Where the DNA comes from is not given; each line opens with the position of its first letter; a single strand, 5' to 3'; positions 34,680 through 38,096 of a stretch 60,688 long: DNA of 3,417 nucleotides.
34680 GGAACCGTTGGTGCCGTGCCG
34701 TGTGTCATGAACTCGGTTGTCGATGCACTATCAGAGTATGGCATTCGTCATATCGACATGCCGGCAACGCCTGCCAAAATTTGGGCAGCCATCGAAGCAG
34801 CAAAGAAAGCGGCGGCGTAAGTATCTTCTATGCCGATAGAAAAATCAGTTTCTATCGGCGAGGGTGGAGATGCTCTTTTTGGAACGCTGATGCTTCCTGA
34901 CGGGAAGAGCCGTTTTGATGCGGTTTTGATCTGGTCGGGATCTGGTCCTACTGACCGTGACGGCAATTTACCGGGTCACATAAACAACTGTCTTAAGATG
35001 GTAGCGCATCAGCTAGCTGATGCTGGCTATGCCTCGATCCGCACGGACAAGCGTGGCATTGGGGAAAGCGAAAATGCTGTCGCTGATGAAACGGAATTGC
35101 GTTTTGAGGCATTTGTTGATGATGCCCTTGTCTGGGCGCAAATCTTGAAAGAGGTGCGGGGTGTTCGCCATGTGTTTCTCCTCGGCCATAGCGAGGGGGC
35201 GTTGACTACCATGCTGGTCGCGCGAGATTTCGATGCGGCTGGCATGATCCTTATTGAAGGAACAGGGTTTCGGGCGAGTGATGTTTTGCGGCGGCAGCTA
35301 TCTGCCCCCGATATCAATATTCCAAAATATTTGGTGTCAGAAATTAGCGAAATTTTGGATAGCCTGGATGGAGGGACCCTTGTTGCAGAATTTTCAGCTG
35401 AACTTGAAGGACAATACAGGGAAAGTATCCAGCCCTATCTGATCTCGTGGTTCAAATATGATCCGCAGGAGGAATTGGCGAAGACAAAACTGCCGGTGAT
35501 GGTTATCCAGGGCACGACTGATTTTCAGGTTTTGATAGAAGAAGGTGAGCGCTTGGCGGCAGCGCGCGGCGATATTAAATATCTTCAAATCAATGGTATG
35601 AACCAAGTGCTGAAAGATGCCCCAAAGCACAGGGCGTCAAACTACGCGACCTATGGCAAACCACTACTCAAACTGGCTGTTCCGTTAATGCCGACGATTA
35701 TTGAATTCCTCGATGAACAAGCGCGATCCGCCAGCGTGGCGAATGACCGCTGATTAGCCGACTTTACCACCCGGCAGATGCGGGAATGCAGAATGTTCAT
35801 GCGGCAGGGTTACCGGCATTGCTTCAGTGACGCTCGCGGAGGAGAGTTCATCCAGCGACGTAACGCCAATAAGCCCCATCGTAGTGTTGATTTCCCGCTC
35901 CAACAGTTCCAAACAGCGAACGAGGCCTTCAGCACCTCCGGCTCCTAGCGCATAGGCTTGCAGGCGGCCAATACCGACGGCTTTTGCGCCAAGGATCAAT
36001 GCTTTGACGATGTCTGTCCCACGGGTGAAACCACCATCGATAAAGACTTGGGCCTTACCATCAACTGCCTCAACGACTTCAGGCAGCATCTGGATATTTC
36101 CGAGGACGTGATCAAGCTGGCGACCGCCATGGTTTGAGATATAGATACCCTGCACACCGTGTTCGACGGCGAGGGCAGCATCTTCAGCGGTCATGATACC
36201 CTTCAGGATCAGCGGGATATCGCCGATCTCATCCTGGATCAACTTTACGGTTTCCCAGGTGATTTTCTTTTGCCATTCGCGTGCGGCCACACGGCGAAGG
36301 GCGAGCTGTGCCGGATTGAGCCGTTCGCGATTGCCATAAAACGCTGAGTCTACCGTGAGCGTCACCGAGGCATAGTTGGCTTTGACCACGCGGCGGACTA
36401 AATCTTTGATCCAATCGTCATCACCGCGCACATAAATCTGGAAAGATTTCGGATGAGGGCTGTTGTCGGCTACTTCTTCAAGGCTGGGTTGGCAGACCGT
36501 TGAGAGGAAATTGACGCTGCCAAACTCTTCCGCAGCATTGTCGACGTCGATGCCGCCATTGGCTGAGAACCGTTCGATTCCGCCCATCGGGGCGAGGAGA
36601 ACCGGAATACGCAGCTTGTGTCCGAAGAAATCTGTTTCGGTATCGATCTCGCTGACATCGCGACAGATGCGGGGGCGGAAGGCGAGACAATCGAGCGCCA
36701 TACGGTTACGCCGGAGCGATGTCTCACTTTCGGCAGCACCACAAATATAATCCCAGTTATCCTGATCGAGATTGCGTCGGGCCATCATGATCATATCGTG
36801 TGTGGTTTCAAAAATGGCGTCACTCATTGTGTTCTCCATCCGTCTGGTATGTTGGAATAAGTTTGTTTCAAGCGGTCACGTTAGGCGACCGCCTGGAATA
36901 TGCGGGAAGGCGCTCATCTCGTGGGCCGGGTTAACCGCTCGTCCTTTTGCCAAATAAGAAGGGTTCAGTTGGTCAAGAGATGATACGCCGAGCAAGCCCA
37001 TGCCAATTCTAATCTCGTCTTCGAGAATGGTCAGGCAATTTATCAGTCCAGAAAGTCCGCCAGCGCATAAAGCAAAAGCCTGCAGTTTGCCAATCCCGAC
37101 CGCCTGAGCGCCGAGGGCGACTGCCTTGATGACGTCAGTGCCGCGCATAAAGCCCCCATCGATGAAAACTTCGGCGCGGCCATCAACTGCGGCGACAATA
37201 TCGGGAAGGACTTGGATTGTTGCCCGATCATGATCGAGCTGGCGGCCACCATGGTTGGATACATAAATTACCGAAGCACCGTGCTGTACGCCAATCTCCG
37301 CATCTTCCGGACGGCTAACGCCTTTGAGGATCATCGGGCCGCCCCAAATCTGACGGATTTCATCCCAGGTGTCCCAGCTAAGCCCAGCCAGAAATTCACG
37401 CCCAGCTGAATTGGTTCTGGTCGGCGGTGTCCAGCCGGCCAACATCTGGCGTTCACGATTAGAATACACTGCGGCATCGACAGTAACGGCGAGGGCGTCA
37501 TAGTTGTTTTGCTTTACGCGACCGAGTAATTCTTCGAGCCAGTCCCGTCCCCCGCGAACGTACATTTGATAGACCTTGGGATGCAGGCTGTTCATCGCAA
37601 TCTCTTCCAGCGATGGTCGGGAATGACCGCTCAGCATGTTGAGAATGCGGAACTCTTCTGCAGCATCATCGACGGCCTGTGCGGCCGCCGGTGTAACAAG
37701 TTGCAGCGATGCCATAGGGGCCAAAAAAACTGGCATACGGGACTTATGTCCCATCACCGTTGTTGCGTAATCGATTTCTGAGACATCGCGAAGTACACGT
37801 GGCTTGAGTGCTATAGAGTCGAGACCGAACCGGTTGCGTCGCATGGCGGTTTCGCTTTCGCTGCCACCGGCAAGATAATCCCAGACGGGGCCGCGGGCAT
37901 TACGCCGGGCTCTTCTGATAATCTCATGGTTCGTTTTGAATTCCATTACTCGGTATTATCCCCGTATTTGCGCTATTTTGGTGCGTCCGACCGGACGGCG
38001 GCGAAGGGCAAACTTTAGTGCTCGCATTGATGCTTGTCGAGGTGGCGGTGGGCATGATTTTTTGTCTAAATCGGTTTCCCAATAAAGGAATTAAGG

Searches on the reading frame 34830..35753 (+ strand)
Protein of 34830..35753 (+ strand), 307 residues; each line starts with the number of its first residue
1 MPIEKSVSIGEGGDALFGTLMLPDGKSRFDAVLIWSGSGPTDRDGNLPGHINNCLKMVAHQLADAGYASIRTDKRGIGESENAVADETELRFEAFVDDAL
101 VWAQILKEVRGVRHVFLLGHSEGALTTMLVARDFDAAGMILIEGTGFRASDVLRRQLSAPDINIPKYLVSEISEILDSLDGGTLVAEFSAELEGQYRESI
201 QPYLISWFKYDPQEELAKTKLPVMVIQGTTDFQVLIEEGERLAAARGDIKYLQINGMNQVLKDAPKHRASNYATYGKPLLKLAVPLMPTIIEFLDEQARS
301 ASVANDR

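Call 7: search_protein_families(library=pfam, proteins=[window:34830-35753:+])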
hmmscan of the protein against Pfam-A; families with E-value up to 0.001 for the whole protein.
window:34830-35753:+ (307 aa): 5 families
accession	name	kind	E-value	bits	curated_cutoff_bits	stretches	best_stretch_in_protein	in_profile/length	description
PF12146.15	Hydrolase_4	-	1.3e-12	48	27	1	56-142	21-107/239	Serine aminopeptidase, S33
PF00561.26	Abhydrolase_1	-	3.7e-07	30.5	25.8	1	47-144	9-102/245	alpha/beta hydrolase fold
PF12697.13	Abhydrolase_6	-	2.3e-06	28.9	26.3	1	60-247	21-193/217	Alpha/beta hydrolase family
PF00326.27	Peptidase_S9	-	6.1e-05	23.1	22.6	0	209-245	134-169/213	Prolyl oligopeptidase family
PF02129.25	Peptidase_S15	-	0.00071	19.8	23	0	59-131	46-113/262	X-Pro dipeptidyl-peptidase (S15 family)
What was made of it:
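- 34830..35753 (+): Alpha/beta-fold hydrolase, 9 nt after the Mo subunit. Pfam Hydrolase_4 and Abhydrolase (call 7).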

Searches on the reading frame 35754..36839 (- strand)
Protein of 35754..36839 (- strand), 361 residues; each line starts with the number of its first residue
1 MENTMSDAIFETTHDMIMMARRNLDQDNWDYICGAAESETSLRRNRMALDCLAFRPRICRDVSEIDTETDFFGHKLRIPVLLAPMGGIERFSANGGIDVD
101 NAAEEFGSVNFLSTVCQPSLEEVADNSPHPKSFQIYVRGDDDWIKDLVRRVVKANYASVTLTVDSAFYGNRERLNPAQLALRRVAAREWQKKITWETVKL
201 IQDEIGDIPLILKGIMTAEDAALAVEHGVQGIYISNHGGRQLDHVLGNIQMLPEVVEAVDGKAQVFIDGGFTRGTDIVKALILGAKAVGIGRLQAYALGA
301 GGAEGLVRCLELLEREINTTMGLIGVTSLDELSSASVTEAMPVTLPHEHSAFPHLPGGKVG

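Call 7: search_protein_families(library=pfam, proteins=[window:35754-36839:-])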
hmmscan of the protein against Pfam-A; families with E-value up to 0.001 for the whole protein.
window:35754-36839:- (361 aa): 3 families
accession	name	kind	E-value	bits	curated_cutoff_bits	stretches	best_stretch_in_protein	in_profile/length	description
PF01070.24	FMN_dh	-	5.4e-102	341.8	24.9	2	183-337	195-348/350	FMN-dependent dehydrogenase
PF01645.23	Glu_synthase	-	0.00011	22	20.4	1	262-299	275-312/369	Conserved region in glutamate synthase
PF00478.31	IMPDH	-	0.00013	21.6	25.6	1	190-297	128-242/345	IMP dehydrogenase / GMP reductase domain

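Call 69: search_protein_families(library=ncbifam, proteins=[window:35754-36839:-], max_evalue=1e-10)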
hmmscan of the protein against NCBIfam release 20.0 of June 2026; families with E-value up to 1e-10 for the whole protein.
window:35754-36839:- (361 aa): 5 families
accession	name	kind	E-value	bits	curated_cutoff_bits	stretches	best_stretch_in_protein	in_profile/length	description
NF008398.0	PRK11197.1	subfamily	9.2e-69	232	376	2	187-338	226-376/381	L-lactate dehydrogenase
NF033901.1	L_lactate_LldD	exception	2.9e-60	204.3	550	2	187-337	226-375/377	FMN-dependent L-lactate dehydrogenase LldD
TIGR03966.1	actino_HemFlav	equivalog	6.9e-54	183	470.85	2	192-336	233-376/385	pre-mycofactocin synthase MftD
TIGR02708.1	L_lactate_ox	equivalog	6e-52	176.8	645.5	2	191-334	213-355/367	L-lactate oxidase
TIGR02151.1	IPP_isom_2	equivalog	9.6e-16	57.6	281.3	0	256-336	254-333/338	type 2 isopentenyl-diphosphate Delta-isomerase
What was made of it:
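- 35754..37946 (-): Two further FMN-dependent 2-hydroxy-acid oxidase paralogues, at 35754-36839 and 36876-37946. Below the NCBIfam cut-offs (call 69).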

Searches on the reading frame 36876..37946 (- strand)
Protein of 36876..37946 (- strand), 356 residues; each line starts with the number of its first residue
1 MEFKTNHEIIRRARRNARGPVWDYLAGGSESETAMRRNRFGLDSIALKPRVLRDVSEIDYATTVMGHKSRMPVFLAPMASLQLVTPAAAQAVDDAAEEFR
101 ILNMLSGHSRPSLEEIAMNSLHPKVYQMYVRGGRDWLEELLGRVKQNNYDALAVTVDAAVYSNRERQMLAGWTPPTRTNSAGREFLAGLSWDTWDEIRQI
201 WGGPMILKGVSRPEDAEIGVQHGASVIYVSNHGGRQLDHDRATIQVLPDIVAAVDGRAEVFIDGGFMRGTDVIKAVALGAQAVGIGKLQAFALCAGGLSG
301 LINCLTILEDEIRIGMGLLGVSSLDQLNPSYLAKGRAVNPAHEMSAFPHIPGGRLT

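Call 7: search_protein_families(library=pfam, proteins=[window:36876-37946:-])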
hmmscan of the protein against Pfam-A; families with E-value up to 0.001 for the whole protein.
window:36876-37946:- (356 aa): 2 families
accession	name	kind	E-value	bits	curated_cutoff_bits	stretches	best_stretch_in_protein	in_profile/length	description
PF01070.24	FMN_dh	-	3.4e-99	332.6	24.9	1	13-333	1-349/350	FMN-dependent dehydrogenase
PF01645.23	Glu_synthase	-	3.2e-05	23.7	20.4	1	257-293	275-311/369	Conserved region in glutamate synthase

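Call 69: search_protein_families(library=ncbifam, proteins=[window:36876-37946:-], max_evalue=1e-10)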
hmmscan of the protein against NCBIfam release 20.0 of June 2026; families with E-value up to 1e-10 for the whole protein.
window:36876-37946:- (356 aa): 4 families
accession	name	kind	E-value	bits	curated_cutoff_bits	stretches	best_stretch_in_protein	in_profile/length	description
NF008398.0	PRK11197.1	subfamily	9.6e-65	218.8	376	2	182-335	225-378/381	L-lactate dehydrogenase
TIGR03966.1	actino_HemFlav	equivalog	2.2e-55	187.9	470.85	2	190-329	235-374/385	pre-mycofactocin synthase MftD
NF033901.1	L_lactate_LldD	exception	2.1e-54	185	550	2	183-332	226-375/377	FMN-dependent L-lactate dehydrogenase LldD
TIGR02708.1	L_lactate_ox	equivalog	2.1e-44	152.1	645.5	2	195-327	221-353/367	L-lactate oxidase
